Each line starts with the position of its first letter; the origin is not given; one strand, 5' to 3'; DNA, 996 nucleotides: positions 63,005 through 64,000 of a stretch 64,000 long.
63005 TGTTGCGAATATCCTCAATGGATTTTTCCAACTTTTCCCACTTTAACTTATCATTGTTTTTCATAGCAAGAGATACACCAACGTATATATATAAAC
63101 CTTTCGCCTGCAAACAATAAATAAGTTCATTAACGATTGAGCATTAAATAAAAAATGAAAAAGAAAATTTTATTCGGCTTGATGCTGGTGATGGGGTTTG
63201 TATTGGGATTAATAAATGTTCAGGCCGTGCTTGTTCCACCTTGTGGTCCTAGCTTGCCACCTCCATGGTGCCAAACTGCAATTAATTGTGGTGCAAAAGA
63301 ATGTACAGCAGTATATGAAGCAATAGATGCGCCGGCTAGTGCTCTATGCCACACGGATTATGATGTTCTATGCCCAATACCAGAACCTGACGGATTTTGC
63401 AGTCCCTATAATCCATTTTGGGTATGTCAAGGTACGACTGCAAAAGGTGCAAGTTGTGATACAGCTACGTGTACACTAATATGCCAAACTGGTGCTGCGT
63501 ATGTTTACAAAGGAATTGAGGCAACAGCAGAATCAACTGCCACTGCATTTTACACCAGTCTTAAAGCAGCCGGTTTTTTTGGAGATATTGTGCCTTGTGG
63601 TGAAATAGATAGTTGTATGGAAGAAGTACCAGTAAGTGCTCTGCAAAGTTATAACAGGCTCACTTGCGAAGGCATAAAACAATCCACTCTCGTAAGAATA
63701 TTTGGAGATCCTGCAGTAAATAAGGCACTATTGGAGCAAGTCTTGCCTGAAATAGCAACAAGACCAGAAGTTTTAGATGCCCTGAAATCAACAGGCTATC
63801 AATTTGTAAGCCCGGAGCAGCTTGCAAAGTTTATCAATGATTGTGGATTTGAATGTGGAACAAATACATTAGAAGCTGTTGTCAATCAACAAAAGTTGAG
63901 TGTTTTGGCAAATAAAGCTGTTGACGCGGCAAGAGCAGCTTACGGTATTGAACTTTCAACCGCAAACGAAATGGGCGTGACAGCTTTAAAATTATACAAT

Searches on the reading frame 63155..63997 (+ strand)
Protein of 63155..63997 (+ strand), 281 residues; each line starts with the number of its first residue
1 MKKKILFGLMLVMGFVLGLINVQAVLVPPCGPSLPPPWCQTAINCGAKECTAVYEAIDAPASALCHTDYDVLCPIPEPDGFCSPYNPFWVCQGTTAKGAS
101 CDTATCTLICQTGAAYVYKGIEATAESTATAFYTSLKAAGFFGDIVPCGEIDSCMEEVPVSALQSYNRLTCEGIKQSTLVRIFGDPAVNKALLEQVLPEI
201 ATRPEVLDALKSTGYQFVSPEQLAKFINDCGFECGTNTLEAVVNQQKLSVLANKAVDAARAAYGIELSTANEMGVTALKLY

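Call 90: search_protein_families(library=pfam, proteins=[window:63155-63997:+], max_evalue=0.001)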
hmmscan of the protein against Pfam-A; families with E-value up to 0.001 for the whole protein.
window:63155-63997:+ (281 aa): 0 families
